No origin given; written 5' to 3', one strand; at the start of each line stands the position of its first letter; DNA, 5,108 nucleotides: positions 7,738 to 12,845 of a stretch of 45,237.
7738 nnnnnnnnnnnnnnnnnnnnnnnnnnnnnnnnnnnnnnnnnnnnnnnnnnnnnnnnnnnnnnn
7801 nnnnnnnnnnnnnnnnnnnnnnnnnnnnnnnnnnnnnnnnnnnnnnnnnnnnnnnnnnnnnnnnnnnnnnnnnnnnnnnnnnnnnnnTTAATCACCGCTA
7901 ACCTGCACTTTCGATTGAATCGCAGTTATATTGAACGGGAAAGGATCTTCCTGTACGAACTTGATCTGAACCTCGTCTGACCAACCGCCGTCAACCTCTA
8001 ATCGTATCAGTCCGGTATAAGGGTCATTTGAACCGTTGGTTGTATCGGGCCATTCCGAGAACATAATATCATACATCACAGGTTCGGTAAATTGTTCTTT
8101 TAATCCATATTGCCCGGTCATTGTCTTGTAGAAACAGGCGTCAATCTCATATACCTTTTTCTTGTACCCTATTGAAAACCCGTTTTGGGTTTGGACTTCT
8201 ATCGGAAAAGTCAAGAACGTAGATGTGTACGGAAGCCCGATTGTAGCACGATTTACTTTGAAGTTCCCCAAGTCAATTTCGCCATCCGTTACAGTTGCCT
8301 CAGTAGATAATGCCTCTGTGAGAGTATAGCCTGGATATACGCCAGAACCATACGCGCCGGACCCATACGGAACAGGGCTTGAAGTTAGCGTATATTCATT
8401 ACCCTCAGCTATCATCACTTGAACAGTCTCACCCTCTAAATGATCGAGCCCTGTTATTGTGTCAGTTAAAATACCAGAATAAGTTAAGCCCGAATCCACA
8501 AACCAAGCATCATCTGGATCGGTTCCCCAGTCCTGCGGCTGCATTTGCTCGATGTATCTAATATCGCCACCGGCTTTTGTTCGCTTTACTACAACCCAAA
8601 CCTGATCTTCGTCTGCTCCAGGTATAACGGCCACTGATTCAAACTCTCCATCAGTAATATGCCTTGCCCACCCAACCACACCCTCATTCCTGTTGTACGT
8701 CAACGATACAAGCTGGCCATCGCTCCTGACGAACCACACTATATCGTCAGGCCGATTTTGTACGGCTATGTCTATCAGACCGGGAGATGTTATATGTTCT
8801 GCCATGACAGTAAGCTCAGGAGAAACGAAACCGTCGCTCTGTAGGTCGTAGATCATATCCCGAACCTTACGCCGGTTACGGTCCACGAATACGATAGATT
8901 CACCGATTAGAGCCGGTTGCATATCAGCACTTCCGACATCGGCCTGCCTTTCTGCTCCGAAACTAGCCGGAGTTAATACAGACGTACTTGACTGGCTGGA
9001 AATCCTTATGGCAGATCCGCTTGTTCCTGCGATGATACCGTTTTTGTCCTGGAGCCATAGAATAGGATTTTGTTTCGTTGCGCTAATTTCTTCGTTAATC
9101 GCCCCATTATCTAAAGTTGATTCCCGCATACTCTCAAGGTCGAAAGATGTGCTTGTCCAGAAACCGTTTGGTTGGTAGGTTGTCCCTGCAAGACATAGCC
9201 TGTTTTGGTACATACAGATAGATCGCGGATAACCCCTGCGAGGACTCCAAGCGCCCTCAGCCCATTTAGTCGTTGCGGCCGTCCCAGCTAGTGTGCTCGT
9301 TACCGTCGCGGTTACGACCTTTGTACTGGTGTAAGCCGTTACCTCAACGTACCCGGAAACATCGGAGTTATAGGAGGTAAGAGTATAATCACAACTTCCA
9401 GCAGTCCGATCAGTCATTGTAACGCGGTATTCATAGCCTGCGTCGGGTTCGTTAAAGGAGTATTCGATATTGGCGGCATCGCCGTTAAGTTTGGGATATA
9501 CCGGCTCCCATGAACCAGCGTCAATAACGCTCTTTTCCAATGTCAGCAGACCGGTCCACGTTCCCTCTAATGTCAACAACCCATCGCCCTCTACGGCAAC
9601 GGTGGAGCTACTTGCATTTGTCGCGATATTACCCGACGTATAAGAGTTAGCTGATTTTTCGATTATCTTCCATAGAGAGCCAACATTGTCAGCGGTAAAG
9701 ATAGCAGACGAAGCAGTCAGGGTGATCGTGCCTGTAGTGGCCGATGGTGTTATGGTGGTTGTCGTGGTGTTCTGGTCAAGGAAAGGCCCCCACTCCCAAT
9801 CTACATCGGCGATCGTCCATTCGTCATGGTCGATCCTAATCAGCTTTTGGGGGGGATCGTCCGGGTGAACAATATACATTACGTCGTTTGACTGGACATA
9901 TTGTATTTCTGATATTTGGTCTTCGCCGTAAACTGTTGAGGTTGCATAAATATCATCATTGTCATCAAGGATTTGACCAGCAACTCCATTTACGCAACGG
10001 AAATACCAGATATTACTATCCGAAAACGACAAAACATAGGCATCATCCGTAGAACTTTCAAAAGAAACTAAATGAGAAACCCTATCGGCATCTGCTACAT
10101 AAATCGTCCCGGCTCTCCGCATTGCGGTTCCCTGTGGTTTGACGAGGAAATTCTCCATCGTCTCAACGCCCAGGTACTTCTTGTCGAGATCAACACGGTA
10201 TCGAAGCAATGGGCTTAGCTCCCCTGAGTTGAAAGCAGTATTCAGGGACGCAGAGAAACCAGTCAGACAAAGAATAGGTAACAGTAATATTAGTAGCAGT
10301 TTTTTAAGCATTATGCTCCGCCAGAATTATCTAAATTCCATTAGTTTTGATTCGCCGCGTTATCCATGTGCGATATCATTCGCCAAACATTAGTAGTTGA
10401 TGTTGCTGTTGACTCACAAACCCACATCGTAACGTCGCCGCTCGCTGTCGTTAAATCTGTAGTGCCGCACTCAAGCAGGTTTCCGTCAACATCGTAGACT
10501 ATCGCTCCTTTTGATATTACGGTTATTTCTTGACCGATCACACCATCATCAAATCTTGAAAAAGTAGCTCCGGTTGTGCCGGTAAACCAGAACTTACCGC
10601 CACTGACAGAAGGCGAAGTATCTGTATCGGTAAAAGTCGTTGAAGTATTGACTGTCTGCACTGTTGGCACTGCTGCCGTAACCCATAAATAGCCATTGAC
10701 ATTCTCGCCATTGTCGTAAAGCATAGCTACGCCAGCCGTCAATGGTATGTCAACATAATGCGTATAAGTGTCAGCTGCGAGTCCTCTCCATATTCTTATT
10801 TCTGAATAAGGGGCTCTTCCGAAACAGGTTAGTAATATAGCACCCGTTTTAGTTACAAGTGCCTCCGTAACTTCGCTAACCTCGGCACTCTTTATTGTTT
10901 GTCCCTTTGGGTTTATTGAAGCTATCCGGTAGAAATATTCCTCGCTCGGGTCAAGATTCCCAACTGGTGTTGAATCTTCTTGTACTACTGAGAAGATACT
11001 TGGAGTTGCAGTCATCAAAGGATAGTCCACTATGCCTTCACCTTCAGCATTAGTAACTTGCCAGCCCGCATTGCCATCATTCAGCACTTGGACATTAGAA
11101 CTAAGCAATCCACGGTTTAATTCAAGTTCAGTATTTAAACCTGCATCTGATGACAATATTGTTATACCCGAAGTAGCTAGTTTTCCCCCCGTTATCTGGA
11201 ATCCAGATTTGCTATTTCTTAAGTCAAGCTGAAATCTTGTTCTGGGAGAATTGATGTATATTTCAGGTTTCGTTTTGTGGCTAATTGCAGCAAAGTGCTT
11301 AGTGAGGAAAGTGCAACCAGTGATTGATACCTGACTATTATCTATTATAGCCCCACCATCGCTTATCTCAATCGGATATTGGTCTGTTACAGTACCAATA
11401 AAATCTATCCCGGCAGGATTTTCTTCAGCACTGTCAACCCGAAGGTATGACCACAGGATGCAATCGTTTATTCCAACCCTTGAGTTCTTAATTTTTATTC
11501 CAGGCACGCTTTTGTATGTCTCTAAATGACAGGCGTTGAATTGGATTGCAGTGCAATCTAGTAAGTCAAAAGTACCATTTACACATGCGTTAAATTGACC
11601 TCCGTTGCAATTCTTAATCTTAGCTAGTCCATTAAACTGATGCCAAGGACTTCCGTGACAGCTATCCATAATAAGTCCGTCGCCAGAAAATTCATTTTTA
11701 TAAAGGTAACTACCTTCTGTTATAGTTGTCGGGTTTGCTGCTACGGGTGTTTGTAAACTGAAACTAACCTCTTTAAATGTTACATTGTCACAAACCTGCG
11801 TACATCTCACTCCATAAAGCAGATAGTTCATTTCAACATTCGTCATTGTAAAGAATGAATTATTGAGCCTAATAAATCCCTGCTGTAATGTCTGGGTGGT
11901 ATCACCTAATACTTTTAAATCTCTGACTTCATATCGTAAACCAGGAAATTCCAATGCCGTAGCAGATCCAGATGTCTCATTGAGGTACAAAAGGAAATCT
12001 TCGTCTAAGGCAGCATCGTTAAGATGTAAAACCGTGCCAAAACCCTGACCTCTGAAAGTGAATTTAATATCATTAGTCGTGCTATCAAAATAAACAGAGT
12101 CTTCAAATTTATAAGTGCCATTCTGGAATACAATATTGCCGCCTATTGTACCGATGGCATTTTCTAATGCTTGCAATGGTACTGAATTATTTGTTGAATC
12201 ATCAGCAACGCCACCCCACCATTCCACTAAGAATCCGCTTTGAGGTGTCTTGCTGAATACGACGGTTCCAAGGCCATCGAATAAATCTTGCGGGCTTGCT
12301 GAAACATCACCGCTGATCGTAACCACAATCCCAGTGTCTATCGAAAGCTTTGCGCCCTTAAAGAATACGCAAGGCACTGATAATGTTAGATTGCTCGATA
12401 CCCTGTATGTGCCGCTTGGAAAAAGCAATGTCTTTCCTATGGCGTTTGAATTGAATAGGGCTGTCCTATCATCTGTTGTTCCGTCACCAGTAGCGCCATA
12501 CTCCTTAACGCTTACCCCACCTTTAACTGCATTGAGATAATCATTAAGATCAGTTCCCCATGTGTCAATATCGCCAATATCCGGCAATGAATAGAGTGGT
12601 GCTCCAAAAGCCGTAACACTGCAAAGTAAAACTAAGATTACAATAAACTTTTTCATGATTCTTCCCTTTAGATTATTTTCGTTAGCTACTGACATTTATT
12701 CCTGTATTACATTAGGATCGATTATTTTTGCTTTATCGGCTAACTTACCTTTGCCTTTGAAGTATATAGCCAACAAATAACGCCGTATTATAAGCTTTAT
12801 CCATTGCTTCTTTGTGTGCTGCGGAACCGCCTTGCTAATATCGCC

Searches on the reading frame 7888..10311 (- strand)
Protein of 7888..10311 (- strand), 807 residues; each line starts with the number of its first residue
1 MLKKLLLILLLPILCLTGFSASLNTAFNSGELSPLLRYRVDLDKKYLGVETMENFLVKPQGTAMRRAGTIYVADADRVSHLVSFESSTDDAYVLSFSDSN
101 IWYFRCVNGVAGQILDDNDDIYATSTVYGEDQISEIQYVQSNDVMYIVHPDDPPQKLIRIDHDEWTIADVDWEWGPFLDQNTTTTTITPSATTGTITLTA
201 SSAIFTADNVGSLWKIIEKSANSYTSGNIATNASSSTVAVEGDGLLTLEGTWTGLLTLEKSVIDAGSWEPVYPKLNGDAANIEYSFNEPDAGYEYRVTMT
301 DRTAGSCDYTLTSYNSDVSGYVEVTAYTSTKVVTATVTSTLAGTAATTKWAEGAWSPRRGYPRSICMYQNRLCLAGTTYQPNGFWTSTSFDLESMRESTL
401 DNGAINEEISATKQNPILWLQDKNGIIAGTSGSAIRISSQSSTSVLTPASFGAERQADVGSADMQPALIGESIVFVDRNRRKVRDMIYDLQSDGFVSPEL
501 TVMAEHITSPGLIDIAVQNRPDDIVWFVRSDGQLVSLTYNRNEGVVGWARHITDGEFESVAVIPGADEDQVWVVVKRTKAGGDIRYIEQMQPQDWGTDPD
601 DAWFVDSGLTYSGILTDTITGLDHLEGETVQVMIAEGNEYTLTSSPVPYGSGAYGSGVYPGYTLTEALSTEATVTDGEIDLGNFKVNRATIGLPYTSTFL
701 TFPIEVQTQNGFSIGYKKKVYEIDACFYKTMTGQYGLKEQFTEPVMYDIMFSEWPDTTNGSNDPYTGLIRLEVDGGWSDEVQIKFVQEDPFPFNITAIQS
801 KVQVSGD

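Call 6: search_protein_families(library=phrogs, proteins=[window:7888-10311:-], max_evalue=0.001)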
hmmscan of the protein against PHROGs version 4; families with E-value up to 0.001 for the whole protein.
window:7888-10311:- (807 aa): 4 families
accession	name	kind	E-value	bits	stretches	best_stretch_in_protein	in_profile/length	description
phrog_376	-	tail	1.2e-177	593.6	2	23-634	7-575/712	tail protein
phrog_15566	-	tail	3.4e-74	251.3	2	330-613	14-300/552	tail protein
phrog_20269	-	unknown function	9.1e-43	147.7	1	24-383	7-323/374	-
phrog_30010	-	unknown function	3.2e-26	93.2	1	478-613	186-321/517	-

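Call 9: search_protein_families(library=pfam, proteins=[window:7888-10311:-], max_evalue=0.01)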
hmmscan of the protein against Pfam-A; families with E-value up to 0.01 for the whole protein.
window:7888-10311:- (807 aa): 0 families

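Call 16: search_dna_similar(collection=phages, mode=protein, query=window:7888-10311:-, max_rows=25)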
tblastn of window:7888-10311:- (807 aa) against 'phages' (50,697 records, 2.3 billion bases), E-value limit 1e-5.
Records with a match: 182; places in all: 183; records where one place covers at least 80% of the query: 1.
Best place of each record, by identity: <60% 182.
By first word of the organism name: Vibrio 28; Pelagibacter 23; Pseudomonas 16; Escherichia 15; Xanthomonas 15; Caudoviricetes 12; Salmonella 12; Acinetobacter 6; Liberibacter 6; Burkholderia 5; and 21 more.
By host as written in the record: - 41; Candidatus Pelagibacter ubique HTCC1062 14; Vibrio cholerae 2095 9; Vibrio cholerae 7; Xanthomonas albilineans CFBP2523 6; Pseudomonas aeruginosa PA14 5; Candidatus Pelagibacter sp. HTCC1062 4; Escherichia coli O157:H7 4; and 67 more.
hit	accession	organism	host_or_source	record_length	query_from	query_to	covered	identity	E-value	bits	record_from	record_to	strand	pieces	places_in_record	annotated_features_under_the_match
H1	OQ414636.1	Pelagibacter phage EXVC032P Baldr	Candidadtus Pelagibacter sp. HTCC1062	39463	23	798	81%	33.9%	1e-28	341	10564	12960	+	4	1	putative tail tubular protein B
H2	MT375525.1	Pelagibacter phage Greip EXVC021P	Candidatus Pelagibacter ubique HTCC1062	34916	25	805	76%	35.1%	6e-61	348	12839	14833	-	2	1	tail tubular protein B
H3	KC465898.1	Pelagibacter phage HTVC010P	Candidatus Pelagibacter ubique HTCC1062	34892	25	802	74%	36.0%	1e-32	374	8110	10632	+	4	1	putative tail tubular protein B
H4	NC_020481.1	Pelagibacter phage HTVC010P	Candidatus Pelagibacter ubique HTCC1062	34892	25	802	74%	36.0%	1e-32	374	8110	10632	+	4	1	tail protein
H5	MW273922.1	Pelagibacter phage HTVC034P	Candidatus Pelagibacter sp. HTCC1062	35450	25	798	74%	35.7%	4e-33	371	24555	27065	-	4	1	putative tail tubular B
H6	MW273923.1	Pelagibacter phage HTVC035P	Candidatus Pelagibacter sp. HTCC1062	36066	25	805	75%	34.3%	1e-54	343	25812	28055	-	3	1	putative tail tubular B | putative acetyltransferase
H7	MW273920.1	Pelagibacter phage HTVC024P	Candidatus Pelagibacter sp. HTCC1062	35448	25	805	76%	33.9%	4e-57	344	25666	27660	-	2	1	putative tail tubular B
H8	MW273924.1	Pelagibacter phage HTVC100P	Candidatus Pelagibacter sp. HTCC7211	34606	25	802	76%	34.0%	5e-56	334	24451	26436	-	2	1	putative tail tubular B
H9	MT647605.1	Pelagibacter phage Lederberg EXVC029P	Candidatus Pelagibacter ubique HTCC1062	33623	25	805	76%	34.0%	5e-55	351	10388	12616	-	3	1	putative tail tubular protein B | putative acetyltransferase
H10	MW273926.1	Pelagibacter phage HTVC204P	Candidatus Pelagibacter sp. FZCC0015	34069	25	802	76%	33.5%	6e-56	329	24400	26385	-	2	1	putative tail tubular B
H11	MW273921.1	Pelagibacter phage HTVC028P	Candidatus Pelagibacter sp. HTCC1062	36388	25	798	73%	33.9%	8e-50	310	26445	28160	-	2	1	putative tail tubular B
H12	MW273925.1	Pelagibacter phage HTVC203P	Candidatus Pelagibacter sp. FZCC0015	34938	27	802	75%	33.0%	2e-55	324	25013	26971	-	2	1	putative tail tubular B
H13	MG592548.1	Vibrio phage 1.182.O._10N.286.46.E1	Vibrio breoganii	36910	20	805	77%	32.2%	2e-35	257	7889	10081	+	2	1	head-closure protein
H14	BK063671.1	Caudoviricetes sp. vir555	Methanomicrobiales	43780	23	804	76%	32.2%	3e-53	300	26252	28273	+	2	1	tail protein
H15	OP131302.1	Pelagibacter phage Skadi-1 EXVC101P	Candidatus Pelagibacter ubique HTCC1062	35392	27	802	75%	32.4%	1e-48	322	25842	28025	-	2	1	tail tube B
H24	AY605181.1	Burkholderia phage BcepC6B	-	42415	20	795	75%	31.2%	2e-46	280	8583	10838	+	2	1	g12: gp12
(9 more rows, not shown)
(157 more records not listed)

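Call 18: get_annotated_region(hit=H6, flank=12000)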
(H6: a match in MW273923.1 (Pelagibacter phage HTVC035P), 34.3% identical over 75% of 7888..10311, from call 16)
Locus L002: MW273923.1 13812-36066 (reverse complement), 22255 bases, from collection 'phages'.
description: Pelagibacter phage HTVC035P, complete genome.
organism: Pelagibacter phage HTVC035P (NCBI taxid 2796521)
taxonomy: Viruses; Duplodnaviria; Heunggongvirae; Uroviricota; Caudoviricetes
host: Candidatus Pelagibacter sp. HTCC1062; source: seawater; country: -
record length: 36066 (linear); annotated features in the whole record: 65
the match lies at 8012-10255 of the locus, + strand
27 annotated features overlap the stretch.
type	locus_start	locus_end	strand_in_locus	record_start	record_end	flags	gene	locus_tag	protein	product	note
CDS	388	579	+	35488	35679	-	-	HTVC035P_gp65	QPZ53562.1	hypothetical protein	-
CDS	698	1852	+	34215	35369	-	-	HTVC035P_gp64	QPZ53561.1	terminase large subunit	-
CDS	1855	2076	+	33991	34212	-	-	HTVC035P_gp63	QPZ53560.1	hypothetical protein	-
CDS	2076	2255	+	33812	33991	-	-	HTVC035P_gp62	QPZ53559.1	hypothetical protein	-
CDS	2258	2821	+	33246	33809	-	-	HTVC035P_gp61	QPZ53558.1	hypothetical protein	-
CDS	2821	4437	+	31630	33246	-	-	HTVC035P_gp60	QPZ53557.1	head-tail connector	-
CDS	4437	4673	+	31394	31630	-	-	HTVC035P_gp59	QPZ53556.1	hypothetical protein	-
CDS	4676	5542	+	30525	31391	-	-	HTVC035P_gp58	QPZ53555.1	putative capsid assembly protein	-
CDS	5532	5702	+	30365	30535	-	-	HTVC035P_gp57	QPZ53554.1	hypothetical protein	-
CDS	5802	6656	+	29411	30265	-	-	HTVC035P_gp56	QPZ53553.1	putative major capsid protein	-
CDS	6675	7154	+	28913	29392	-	-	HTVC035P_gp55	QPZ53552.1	hypothetical protein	-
CDS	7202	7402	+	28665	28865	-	-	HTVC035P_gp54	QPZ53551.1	hypothetical protein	-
CDS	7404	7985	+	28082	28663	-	-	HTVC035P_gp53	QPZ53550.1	putative tail tubular A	-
CDS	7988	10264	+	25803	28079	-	-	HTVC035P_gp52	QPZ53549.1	putative tail tubular B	-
CDS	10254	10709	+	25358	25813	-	-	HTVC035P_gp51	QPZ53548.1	putative acetyltransferase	-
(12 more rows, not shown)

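Call 19: get_annotated_region(hit=H24, flank=12000)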
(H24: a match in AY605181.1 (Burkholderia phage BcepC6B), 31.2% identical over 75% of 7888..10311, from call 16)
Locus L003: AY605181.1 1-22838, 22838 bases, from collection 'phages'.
description: Burkholderia phage BcepC6B, complete genome.
organism: Burkholderia phage BcepC6B (NCBI taxid 2883949)
taxonomy: Viruses; Duplodnaviria; Heunggongvirae; Uroviricota; Caudoviricetes; Ryyoungvirus; Ryyoungvirus bcepC6B
host: -; source: -; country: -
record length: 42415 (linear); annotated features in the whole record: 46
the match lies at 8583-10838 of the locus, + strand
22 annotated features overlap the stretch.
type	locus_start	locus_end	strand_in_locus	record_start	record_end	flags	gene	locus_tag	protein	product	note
CDS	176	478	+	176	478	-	g01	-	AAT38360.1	gp01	hypothetical protein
CDS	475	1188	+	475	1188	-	g02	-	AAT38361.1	putative TerS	gp02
CDS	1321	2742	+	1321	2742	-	g03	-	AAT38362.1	putative TerL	gp03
CDS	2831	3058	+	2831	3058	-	g04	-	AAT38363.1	gp04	hypothetical protein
CDS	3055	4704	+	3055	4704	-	g05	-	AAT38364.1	gp05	hypothetical protein; similar to Bordetella phage BPP-1 (Bbp21)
CDS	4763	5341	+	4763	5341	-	g06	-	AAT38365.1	gp06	hypothetical protein; similar to Bordetella phage BPP-1 (Bbp20)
CDS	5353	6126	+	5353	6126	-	g07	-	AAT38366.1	gp07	hypothetical protein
CDS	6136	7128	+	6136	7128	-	g08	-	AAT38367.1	gp08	hypothetical protein; similar to Bordetella phage BPP-1 (Bbp17)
CDS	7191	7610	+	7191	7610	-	g09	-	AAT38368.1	gp09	hypothetical protein; similar to Bordetella phage BPP-1 (Bbp16)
CDS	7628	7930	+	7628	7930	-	g10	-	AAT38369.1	gp10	hypothetical protein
CDS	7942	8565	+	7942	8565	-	g11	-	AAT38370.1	gp11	hypothetical protein; similar to Bordetella phage BPP-1 (Bbp14)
CDS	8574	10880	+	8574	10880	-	g12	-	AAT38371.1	gp12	hypothetical protein; similar to Bordetella phage BPP-1 (Bbp13)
CDS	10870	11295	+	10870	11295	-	g13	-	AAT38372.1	gp13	hypothetical protein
CDS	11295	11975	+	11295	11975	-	g14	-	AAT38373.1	gp14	hypothetical protein; similar to Bordetella phage BPP-1 (Bbp12)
CDS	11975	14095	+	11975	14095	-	g15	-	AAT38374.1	gp15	hypothetical protein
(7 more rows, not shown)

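Call 79: search_solved_structures(query=window:7888-10311:-, max_evalue=0.01)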
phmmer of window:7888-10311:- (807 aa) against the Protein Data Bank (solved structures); distinct sequences matched with E-value up to 0.01: 3.
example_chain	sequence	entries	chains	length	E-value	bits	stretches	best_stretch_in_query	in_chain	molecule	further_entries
8ck1_A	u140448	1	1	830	8.8e-81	275.5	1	21-614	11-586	Tail Nozzle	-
9efk_M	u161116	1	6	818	2.2e-19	72.4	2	22-238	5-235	orf18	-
1rwi_B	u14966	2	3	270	0.00028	22.4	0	56-101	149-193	Serine/threonine-protein kinase pknD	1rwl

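Call 100: find_homologous_proteins(query=L003:16387-18981:+, max_evalue=0.00001)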
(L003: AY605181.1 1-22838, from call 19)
Query L003:16387-18981:+ (864 aa): 394 proteins with E <= 0.00001 among 8000 candidates; the best 120 are listed.
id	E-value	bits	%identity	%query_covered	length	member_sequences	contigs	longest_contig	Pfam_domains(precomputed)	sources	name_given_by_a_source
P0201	0.0e+0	1957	100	100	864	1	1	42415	-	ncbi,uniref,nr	ncbi:gp17 [Burkholderia phage BcepC6B]|uniref:Gp17 n=1 Tax=Burkholderia phage BcepC6B TaxID=2883949 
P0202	0.0e+0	1919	97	100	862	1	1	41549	-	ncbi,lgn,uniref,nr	ncbi:hypothetical protein DF046_36675 [Burkholderia cepacia]|uniref:hypothetical protein n=1 Tax=Bur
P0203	0.0e+0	1902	97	100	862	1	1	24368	-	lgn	-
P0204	0.0e+0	1901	97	100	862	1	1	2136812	-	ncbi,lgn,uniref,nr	ncbi:hypothetical protein LGM54_05965 [Burkholderia cenocepacia]|uniref:hypothetical protein n=1 Tax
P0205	0.0e+0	1899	97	100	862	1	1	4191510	-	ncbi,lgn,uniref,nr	ncbi:hypothetical protein BOC50_36525 [Burkholderia pseudomallei]|uniref:hypothetical protein n=1 Ta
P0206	0.0e+0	1897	96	100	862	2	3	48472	-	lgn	-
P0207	0.0e+0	1896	96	100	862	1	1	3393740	-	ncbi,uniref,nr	ncbi:hypothetical protein L0Z36_10110 [Burkholderia multivorans]|uniref:hypothetical protein n=1 Tax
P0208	0.0e+0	1886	95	100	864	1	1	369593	-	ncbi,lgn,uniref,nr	ncbi:hypothetical protein [Burkholderia multivorans]|uniref:hypothetical protein n=1 Tax=Burkholderi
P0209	0.0e+0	1884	95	100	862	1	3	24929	-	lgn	-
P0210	0.0e+0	1874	94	100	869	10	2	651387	-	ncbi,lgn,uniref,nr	ncbi:hypothetical protein [Burkholderia multivorans]|uniref:hypothetical protein n=1 Tax=Burkholderi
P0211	0.0e+0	1870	94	100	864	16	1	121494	-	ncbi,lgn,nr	ncbi:hypothetical protein LGN35_21405 [Burkholderia multivorans]|nr:hypothetical protein [Burkholder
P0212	0.0e+0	1863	94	100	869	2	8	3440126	-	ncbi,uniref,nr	ncbi:hypothetical protein L0Z13_11225 [Burkholderia multivorans]|uniref:hypothetical protein n=1 Tax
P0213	0.0e+0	1854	93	100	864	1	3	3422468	-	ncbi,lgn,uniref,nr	ncbi:virion structural protein [Burkholderia phage vB_BmuP_KL4]|uniref:Structural protein n=1 Tax=Bu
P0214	0.0e+0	1850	93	100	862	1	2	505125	-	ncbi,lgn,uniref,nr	ncbi:hypothetical protein [Burkholderia multivorans]|uniref:hypothetical protein n=1 Tax=Burkholderi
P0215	0.0e+0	1847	94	99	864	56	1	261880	-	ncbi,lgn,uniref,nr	ncbi:hypothetical protein [Burkholderia cenocepacia]|uniref:hypothetical protein n=1 Tax=Burkholderi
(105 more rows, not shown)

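Call 110: search_protein_families(library=pfam, proteins=[L003:16387-18981:+], max_evalue=0.001)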
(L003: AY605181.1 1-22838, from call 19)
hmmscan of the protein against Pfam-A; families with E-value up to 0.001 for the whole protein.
L003:16387-18981:+ (864 aa): 0 families

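Call 116: search_protein_families(library=phrogs, proteins=[L003:16387-18981:+], max_evalue=0.00001)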
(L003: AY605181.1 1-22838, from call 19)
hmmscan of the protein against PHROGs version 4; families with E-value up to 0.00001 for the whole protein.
L003:16387-18981:+ (864 aa): 3 families
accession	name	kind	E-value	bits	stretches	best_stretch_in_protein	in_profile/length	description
phrog_684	-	head and packaging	2.2e-241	804.8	1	1-860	1-839/840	virion structural protein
phrog_23925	-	unknown function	1.1e-68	233.2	1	1-496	1-471/471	-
phrog_26678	-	unknown function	1.8e-46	159.7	1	541-851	10-315/324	-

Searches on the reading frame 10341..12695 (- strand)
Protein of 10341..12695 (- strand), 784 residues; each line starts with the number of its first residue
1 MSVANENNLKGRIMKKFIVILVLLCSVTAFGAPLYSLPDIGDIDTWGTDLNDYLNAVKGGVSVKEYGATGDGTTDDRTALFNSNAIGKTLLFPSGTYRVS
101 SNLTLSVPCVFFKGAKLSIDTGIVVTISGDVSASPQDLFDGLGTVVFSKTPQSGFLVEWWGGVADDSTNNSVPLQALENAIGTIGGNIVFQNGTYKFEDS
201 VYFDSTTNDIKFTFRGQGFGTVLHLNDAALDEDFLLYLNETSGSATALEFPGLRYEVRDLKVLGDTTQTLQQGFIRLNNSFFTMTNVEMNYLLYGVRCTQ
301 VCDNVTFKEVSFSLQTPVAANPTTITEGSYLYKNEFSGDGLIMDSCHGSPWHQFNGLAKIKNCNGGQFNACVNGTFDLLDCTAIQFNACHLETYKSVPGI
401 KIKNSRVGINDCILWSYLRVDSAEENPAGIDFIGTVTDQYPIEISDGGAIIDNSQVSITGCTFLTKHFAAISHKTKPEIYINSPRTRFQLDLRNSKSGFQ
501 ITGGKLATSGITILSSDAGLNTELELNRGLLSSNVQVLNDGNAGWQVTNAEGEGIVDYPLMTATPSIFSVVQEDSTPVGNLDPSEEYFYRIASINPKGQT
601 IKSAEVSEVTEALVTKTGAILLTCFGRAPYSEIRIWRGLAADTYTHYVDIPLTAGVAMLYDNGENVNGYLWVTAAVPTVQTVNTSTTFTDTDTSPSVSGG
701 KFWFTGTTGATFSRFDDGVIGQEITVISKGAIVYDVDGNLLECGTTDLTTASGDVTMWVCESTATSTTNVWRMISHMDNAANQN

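Call 6: search_protein_families(library=phrogs, proteins=[window:10341-12695:-], max_evalue=0.001)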
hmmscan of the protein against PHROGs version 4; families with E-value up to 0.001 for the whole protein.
window:10341-12695:- (784 aa): 3 families
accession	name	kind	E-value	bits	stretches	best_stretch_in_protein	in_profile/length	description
phrog_18522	-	tail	1.5e-07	31.2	1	60-119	173-237/612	tail protein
phrog_4775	-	connector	0.00013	21.1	0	54-101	127-175/876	pre-neck appendage protein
phrog_17959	-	unknown function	0.00017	21.6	1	60-116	32-89/503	-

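Call 9: search_protein_families(library=pfam, proteins=[window:10341-12695:-], max_evalue=0.01)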
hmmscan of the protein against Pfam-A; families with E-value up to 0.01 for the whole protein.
window:10341-12695:- (784 aa): 1 family
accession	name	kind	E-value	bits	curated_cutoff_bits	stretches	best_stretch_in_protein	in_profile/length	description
PF12708.12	Pect-lyase_RHGA_epim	-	5.4e-08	33.3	27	1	61-109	2-56/213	Rhamnogalacturonase A/epimerase, pectate lyase-like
